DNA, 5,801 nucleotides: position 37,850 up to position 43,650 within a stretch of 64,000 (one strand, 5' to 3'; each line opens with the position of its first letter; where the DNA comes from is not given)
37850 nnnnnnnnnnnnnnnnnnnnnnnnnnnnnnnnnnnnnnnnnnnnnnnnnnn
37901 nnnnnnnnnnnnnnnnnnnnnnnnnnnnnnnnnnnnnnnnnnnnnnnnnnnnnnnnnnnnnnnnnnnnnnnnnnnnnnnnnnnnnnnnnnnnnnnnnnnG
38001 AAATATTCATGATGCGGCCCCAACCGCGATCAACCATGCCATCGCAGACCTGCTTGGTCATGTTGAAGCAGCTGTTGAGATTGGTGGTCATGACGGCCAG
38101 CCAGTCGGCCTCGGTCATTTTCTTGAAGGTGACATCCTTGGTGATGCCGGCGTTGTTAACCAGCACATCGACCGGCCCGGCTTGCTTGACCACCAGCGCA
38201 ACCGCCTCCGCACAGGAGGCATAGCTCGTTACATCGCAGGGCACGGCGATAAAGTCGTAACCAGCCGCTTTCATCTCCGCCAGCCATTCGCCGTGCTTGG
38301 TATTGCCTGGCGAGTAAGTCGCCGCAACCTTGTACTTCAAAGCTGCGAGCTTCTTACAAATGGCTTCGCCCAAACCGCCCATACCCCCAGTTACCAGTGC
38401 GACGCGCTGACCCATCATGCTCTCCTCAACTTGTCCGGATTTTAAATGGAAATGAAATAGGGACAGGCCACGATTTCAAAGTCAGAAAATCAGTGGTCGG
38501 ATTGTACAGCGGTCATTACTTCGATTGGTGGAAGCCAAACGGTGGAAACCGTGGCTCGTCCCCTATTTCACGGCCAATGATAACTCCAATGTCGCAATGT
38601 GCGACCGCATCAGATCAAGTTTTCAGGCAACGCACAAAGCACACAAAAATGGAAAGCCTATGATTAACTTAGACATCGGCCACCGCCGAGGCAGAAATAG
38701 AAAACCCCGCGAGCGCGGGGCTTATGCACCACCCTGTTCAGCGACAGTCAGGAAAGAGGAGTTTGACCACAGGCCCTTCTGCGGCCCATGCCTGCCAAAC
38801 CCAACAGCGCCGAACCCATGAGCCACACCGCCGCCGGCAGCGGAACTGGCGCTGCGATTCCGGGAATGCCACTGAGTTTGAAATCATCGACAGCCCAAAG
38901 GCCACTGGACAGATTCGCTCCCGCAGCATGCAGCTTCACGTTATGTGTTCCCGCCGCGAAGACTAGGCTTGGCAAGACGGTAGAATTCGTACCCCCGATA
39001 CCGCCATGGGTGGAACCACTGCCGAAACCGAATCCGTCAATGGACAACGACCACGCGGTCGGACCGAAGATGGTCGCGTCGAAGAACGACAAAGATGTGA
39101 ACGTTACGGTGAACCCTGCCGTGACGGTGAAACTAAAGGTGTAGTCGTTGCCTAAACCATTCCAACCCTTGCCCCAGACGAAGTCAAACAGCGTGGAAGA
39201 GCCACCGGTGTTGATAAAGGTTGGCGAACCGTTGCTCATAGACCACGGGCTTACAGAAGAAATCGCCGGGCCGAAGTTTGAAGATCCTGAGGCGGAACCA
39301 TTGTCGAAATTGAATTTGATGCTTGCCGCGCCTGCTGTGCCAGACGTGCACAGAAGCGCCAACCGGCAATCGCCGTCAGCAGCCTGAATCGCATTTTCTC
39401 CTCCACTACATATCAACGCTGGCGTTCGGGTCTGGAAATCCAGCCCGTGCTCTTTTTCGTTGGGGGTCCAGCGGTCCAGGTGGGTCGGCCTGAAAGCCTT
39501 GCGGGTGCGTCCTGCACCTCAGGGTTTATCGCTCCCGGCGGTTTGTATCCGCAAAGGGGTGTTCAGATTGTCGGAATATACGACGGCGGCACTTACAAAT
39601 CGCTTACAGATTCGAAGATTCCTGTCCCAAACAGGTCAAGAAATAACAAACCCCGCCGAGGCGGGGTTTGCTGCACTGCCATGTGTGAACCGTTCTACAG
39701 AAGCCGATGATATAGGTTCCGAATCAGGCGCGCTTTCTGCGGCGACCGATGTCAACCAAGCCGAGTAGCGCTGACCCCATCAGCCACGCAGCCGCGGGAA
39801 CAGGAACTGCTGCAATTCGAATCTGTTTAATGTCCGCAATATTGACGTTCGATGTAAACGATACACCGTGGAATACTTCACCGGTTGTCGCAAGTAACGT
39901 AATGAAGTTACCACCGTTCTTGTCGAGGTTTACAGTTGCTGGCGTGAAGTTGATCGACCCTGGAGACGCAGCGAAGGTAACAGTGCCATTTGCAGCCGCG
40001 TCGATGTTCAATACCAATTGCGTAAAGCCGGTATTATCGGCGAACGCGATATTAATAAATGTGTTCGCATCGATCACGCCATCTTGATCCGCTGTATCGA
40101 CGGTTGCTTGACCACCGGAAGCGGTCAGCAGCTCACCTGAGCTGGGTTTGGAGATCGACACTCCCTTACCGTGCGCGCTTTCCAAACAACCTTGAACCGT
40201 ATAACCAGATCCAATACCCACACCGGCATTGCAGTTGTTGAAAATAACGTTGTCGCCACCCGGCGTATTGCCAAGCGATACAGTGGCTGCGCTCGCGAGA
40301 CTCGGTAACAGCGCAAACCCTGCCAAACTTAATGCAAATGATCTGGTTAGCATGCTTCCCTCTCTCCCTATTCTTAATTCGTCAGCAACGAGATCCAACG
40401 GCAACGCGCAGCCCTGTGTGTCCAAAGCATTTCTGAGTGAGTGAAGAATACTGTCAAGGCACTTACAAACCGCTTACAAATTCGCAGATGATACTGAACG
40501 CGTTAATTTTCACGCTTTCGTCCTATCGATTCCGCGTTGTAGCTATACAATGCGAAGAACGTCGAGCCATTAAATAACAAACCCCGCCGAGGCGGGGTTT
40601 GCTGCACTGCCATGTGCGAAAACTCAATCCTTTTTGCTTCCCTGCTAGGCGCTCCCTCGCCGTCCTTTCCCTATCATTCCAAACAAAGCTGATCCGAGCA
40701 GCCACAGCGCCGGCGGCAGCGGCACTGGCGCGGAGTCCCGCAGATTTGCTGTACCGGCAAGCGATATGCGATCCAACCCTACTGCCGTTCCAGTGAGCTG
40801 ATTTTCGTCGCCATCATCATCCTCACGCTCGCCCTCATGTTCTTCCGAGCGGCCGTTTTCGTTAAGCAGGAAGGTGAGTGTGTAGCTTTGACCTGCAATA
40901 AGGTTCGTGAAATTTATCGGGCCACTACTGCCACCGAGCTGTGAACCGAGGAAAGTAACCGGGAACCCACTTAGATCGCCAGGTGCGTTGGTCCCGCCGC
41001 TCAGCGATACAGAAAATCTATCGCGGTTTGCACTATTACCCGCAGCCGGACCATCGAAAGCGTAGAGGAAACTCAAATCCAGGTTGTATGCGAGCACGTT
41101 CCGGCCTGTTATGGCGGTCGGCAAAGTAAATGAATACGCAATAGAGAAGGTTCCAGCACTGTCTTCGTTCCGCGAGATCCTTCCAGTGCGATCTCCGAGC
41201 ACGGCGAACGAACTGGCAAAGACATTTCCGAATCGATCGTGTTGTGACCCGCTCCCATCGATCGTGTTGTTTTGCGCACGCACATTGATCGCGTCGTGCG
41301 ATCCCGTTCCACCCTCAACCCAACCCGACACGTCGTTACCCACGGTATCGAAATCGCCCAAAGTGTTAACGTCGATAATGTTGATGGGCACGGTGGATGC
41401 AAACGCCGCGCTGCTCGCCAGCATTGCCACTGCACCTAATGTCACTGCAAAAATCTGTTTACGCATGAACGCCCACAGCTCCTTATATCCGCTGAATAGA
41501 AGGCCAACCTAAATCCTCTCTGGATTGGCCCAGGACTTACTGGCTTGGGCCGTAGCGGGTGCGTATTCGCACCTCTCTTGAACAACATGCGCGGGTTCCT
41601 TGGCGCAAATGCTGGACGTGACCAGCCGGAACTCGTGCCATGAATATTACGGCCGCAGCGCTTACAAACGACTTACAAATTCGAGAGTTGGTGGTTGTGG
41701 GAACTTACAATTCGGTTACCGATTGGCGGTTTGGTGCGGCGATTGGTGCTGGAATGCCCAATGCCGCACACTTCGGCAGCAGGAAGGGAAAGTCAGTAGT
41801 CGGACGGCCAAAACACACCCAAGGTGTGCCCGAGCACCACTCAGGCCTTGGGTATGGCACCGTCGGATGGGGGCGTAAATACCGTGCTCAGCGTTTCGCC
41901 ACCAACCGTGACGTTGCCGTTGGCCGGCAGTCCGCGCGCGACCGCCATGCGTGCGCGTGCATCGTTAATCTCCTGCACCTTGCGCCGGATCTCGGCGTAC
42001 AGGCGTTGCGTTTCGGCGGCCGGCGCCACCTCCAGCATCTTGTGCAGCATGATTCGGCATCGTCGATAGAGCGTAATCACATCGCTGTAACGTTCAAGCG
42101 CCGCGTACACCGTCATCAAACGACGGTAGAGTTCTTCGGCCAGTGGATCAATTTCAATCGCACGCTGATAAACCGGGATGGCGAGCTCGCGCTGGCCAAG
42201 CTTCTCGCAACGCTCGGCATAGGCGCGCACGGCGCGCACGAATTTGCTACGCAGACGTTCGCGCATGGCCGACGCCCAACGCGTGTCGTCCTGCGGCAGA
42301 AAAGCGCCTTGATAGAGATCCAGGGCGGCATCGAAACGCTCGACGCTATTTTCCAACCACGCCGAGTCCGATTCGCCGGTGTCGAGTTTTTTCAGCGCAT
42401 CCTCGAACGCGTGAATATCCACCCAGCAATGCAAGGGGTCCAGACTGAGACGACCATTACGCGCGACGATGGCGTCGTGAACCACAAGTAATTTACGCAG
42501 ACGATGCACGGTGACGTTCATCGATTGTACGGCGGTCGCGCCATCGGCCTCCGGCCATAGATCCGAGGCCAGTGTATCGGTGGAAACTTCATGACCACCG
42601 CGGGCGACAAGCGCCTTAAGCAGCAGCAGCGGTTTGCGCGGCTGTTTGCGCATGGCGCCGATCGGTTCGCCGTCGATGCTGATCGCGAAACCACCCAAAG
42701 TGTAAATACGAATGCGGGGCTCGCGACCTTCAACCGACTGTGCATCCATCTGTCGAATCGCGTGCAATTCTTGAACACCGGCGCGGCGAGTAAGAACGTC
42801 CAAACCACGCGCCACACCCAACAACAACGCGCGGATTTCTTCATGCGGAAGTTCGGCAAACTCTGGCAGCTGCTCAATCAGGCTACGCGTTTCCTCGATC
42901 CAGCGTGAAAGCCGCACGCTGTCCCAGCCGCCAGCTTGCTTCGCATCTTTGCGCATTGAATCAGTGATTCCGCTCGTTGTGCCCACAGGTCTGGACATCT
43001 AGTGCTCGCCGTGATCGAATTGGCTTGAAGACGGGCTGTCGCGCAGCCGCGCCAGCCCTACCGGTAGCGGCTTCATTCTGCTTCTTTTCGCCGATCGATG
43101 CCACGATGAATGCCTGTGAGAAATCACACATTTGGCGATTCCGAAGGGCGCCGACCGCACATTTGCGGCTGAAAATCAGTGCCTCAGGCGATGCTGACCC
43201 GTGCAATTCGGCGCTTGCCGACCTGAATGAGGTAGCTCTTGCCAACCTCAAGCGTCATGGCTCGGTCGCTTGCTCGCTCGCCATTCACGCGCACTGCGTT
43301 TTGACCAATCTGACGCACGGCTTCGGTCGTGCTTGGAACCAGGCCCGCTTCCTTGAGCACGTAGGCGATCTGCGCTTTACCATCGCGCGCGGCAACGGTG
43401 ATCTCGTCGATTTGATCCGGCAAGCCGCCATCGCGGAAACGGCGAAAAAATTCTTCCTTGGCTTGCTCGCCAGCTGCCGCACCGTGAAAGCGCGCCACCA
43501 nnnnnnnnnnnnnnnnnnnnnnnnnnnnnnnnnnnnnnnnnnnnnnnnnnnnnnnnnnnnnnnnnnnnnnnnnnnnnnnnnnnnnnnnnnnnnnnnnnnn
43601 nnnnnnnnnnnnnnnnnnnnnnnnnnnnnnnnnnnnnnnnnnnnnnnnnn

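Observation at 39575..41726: Same Pho-box-like tandem heptamer, at the same distance from a -10 hexamer, upstream of all three PEP-CTERM genes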

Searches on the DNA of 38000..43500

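Call 9: search_rna_families(source=window, start=38000, end=43500, threshold=evalue, max_evalue=1)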
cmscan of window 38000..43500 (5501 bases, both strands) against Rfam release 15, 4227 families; matches with E-value up to 1: 8.
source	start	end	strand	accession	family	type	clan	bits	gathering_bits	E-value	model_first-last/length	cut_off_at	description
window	39645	39797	-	RF01400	istR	Gene; antitoxin;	-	25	45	0.066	1-130/130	no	istR Hfq binding RNA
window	39642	39712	-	RF01772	rnk_pseudo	Cis-reg; leader;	-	24.7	55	0.59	1-108/108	no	Pseudomonas rnk leader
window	40573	40636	-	RF01772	rnk_pseudo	Cis-reg; leader;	-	24.1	55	0.78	1-108/108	no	Pseudomonas rnk leader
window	40578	40667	-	RF00195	RsmY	Gene; sRNA;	CL00106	23.4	57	0.012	1-121/121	no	RsmY RNA family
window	39647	39750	-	RF00195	RsmY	Gene; sRNA;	CL00106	23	57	0.016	1-121/121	no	RsmY RNA family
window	39603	39706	+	RF02510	PYLIS_3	Cis-reg;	-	21.7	38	0.26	1-100/100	no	Pyrrolysine insertion sequence mttB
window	40576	40638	-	RF01400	istR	Gene; antitoxin;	-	20.7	45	0.73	1-130/130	no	istR Hfq binding RNA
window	39633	39670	+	RF00195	RsmY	Gene; sRNA;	CL00106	17.2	57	0.64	78-121/121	no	RsmY RNA family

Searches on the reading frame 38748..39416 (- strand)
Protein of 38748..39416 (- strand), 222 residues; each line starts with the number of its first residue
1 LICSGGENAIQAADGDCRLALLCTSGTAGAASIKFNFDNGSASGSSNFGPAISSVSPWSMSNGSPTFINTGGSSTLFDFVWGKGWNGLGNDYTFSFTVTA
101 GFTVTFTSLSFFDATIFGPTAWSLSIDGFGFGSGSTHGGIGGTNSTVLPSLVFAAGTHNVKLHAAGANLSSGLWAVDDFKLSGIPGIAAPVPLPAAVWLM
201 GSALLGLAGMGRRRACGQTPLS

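Call 5: search_protein_families(library=pfam, proteins=[window:38748-39416:-], max_evalue=0.01)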
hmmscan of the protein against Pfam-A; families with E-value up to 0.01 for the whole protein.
window:38748-39416:- (222 aa): 1 family
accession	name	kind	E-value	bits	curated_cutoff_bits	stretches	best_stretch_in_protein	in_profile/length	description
PF07589.16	PEP-CTERM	-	0.0099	16.4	20.7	0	190-213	1-24/24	PEP-CTERM motif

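Call 8: search_protein_families(library=ncbifam, proteins=[window:38748-39416:-], max_evalue=0.1)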
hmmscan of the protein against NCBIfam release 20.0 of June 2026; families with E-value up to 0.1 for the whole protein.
window:38748-39416:- (222 aa): 6 families
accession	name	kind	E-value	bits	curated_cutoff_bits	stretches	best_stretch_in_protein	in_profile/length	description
TIGR03370.1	VPLPA-CTERM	domain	3.2e-07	30.2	25.35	1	191-214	1-24/25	VPLPA-CTERM sorting domain-containing protein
NF041927.1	Xrt_dep_XDP1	equivalog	0.00042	20.4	125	1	176-214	198-242/242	exosortase-dependent surface protein XDP1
NF041538.1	PEP_EDSA_1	subfamily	0.015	15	100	1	189-214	283-307/307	EDSAP-1 family PEP-CTERM protein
NF038120.1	PEP_CTERM_QFxxD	subfamily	0.017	15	80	0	145-213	154-215/215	NF038120 family PEP-CTERM protein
NF033554.9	floc_PepA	equivalog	0.045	13.5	80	0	69-214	152-260/261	flocculation-associated PEP-CTERM protein PepA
NF038125.1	PEP_CTERM_THxN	subfamily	0.052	13.1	85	1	189-214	222-246/246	THxN family PEP-CTERM protein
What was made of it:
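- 38748..39394 (-): Gene 1: a VPLPA-CTERM protein. The ATG at 39394 follows a GGAGGAG ribosome-binding site, but the reading frame shifts inside the signal peptide. TIGR03370 at 30.2 bits (call 8).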

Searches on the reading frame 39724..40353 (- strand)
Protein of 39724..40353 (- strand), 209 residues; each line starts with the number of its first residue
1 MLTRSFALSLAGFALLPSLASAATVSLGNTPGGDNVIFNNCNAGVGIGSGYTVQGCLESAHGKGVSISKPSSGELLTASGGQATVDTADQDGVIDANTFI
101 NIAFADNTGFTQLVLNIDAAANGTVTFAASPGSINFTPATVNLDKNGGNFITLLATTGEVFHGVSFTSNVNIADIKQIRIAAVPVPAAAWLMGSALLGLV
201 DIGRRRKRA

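Call 5: search_protein_families(library=pfam, proteins=[window:39724-40353:-], max_evalue=0.01)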
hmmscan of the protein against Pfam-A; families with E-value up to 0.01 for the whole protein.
window:39724-40353:- (209 aa): 0 families

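Call 8: search_protein_families(library=ncbifam, proteins=[window:39724-40353:-], max_evalue=0.1)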
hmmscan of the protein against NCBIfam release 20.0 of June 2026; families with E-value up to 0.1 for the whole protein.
window:39724-40353:- (209 aa): 5 families
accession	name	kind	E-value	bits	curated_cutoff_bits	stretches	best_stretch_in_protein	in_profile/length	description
NF033554.9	floc_PepA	equivalog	9.4e-07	28.9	80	1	77-207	154-261/261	flocculation-associated PEP-CTERM protein PepA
TIGR03370.1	VPLPA-CTERM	domain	2.7e-06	27.3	25.35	1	183-207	1-25/25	VPLPA-CTERM sorting domain-containing protein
NF041538.1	PEP_EDSA_1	subfamily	0.002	17.8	100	1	83-206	180-307/307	EDSAP-1 family PEP-CTERM protein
NF041927.1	Xrt_dep_XDP1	equivalog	0.01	15.8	125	1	176-206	213-242/242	exosortase-dependent surface protein XDP1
NF046088.1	anchor_EppA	equivalog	0.012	15.9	90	1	181-207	31-57/58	EPS-associated small membrane protein EppA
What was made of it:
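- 39724..40353 (-): Gene 2: a secreted 209-aa protein with a VPLPA-CTERM tail. TIGR03370 at 27.3 bits against a 25.35-bit cut-off (call 8).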

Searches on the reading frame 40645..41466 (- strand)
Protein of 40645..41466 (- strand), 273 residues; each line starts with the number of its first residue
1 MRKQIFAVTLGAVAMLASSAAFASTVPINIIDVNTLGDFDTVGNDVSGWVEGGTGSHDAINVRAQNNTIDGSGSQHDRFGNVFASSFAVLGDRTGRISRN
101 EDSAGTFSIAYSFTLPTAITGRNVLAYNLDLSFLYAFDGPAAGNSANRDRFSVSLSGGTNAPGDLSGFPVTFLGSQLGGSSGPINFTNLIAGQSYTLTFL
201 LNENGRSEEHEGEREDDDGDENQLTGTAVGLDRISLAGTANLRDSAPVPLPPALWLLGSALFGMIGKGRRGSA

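Call 5: search_protein_families(library=pfam, proteins=[window:40645-41466:-], max_evalue=0.01)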
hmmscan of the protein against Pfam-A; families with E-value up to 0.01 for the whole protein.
window:40645-41466:- (273 aa): 0 families

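Call 8: search_protein_families(library=ncbifam, proteins=[window:40645-41466:-], max_evalue=0.1)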
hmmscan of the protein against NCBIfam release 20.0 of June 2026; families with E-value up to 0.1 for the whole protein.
window:40645-41466:- (273 aa): 2 families
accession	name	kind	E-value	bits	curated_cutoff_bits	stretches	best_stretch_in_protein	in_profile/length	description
NF038125.1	PEP_CTERM_THxN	subfamily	0.0062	16.1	85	0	12-270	7-245/246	THxN family PEP-CTERM protein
NF033554.9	floc_PepA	equivalog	0.011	15.5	80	0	6-270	4-259/261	flocculation-associated PEP-CTERM protein PepA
